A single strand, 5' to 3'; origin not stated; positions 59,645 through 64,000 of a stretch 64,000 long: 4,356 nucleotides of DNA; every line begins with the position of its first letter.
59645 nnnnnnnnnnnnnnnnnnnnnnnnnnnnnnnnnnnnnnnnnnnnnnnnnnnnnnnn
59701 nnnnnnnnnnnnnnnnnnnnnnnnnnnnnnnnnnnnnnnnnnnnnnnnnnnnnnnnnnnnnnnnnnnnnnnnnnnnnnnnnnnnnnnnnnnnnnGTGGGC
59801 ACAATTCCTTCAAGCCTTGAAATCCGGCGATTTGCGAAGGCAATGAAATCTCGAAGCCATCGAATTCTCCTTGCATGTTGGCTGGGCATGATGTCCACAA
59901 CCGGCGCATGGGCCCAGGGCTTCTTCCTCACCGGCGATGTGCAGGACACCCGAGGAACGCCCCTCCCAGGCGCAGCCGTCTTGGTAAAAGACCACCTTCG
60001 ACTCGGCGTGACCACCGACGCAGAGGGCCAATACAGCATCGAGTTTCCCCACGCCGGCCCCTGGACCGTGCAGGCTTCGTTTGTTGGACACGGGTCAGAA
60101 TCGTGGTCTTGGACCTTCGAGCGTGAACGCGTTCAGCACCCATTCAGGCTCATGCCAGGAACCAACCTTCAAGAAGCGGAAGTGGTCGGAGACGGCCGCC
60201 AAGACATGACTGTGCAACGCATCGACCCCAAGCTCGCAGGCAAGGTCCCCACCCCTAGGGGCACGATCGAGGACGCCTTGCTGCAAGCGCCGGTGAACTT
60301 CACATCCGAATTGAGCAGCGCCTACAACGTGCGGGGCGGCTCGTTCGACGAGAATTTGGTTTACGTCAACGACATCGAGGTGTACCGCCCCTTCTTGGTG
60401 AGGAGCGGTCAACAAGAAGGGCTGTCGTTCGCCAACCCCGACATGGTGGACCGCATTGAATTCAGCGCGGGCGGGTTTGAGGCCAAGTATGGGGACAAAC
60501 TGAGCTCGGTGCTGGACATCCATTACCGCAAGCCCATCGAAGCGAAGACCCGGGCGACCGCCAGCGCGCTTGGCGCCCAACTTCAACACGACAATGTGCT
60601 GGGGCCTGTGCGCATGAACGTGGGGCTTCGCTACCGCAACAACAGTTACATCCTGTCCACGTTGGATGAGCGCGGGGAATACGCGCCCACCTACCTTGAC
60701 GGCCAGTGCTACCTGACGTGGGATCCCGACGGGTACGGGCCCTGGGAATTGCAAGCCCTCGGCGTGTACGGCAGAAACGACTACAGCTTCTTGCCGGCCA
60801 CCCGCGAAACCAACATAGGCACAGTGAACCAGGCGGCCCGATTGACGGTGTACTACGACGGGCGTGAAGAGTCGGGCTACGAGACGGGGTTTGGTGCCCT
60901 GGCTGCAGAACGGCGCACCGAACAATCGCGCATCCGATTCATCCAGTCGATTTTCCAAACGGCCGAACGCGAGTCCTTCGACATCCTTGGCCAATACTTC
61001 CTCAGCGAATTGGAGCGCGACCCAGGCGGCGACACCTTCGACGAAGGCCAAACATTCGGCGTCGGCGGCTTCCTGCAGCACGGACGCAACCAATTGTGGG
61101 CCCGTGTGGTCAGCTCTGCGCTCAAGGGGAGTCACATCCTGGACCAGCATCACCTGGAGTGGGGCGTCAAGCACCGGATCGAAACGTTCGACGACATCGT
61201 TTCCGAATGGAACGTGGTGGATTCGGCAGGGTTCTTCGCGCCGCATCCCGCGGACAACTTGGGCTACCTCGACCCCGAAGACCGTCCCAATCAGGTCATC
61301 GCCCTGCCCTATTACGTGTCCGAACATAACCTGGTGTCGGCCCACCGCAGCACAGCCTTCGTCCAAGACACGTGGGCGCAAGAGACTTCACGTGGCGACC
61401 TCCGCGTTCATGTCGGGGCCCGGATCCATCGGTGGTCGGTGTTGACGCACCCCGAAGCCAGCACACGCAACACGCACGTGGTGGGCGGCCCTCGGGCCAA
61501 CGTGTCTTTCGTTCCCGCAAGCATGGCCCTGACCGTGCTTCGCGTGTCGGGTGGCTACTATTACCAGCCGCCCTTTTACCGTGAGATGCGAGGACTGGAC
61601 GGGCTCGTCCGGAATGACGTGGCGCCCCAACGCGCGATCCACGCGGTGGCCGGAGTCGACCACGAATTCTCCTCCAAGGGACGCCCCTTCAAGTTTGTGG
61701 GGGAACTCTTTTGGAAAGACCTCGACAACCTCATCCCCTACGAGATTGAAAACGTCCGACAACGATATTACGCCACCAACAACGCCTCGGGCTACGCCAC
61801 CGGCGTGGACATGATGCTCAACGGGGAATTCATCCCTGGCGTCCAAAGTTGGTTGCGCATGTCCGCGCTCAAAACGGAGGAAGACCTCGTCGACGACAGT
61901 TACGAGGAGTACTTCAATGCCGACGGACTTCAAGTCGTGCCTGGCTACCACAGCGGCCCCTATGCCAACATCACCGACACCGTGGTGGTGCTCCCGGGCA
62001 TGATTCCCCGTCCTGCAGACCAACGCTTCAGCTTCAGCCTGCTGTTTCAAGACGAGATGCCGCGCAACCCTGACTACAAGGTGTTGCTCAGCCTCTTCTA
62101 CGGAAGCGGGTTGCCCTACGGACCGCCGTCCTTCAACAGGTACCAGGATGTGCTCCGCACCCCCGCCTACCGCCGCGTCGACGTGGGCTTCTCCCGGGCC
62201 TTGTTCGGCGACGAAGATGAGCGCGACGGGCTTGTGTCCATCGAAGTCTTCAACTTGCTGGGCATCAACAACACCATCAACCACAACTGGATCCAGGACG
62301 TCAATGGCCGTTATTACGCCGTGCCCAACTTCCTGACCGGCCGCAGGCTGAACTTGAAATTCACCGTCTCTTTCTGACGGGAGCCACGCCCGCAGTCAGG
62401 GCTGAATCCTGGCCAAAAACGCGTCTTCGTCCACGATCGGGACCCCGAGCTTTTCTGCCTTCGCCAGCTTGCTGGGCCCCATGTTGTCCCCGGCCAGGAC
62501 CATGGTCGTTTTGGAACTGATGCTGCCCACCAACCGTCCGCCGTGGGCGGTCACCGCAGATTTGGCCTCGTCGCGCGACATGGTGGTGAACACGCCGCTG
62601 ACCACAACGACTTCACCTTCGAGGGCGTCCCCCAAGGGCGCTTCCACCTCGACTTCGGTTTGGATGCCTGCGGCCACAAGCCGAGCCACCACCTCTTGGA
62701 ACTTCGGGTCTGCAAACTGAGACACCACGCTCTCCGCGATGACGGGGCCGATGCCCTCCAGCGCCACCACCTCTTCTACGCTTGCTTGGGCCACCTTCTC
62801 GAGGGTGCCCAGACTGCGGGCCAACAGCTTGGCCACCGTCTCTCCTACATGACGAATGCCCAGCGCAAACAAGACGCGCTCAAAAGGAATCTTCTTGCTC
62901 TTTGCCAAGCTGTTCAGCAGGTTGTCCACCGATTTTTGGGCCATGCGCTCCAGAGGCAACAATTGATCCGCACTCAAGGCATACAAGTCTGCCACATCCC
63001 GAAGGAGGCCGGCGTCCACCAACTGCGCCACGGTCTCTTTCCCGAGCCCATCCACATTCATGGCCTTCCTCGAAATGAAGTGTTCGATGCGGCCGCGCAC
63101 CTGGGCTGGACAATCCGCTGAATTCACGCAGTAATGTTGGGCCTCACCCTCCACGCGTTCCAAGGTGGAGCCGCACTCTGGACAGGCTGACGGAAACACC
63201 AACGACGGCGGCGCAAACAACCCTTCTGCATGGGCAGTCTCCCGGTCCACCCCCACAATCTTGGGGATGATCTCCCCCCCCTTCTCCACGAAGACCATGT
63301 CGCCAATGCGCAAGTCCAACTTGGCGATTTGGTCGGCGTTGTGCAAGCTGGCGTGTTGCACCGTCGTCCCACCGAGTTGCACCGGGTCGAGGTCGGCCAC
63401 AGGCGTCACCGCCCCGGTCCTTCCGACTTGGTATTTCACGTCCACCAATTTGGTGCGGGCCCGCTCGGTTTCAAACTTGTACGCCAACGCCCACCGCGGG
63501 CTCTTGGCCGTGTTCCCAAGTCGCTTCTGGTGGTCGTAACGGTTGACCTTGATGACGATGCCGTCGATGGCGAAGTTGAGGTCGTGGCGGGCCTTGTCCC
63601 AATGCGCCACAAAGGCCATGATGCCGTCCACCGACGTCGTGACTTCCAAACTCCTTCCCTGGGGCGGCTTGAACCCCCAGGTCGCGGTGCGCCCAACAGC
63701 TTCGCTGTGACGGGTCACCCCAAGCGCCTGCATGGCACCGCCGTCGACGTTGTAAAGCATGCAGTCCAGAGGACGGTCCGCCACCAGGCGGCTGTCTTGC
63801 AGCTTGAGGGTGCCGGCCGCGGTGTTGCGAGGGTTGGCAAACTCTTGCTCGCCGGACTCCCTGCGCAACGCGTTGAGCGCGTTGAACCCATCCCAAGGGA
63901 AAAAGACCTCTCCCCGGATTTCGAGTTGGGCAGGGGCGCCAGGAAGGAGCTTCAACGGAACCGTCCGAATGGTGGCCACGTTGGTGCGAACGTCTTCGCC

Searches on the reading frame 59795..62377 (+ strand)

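Call 39: search_protein_families(library=pfam, proteins=[window:59795-62377:+], max_evalue=0.01)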
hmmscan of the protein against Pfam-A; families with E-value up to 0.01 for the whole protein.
window:59795-62377:+ (860 aa): 3 families
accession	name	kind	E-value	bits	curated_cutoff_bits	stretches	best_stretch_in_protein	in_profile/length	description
PF13620.12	CarboxypepD_reg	-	9.8e-12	45.5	32.3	1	45-102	2-62/82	Carboxypeptidase regulatory-like domain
PF13715.12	CarbopepD_reg_2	-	7.3e-11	42.4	32.2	1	46-124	2-81/88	CarboxypepD_reg-like domain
PF07715.20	Plug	-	1.2e-06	29.4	23.9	1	168-234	39-101/107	TonB-dependent Receptor Plug Domain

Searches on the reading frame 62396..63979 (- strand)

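Call 39: search_protein_families(library=pfam, proteins=[window:62396-63979:-], max_evalue=0.01)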
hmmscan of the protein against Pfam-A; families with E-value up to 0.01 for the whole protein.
window:62396-63979:- (527 aa): 8 families
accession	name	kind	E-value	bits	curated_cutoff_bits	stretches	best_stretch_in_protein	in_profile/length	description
PF01653.23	DNA_ligase_aden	-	2.3e-47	162.1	27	1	2-171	84-252/253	NAD-dependent DNA ligase adenylation domain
PF03120.22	DNA_ligase_OB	-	1.2e-32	112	32.9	1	176-249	2-75/79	NAD-dependent DNA ligase OB-fold domain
PF12826.13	HHH_2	-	9e-22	77.5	27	1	368-431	1-64/64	Helix-hairpin-helix motif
PF00533.33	BRCT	-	8.4e-13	48.8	21.3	1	453-523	6-76/78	BRCA1 C Terminus (BRCT) domain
PF14520.12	HHH_5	-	4.5e-12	46.7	27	2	373-423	5-56/57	Helix-hairpin-helix domain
PF03119.21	DNA_ligase_ZBD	-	5.4e-11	42.6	25.8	1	266-292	2-27/27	NAD-dependent DNA ligase C4 zinc finger domain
PF00633.29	HHH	-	9.5e-06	25.7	24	1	392-420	1-29/30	Helix-hairpin-helix motif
PF12738.14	PTCB-BRCT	-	5.1e-05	23.6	22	1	458-516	2-59/63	twin BRCT domain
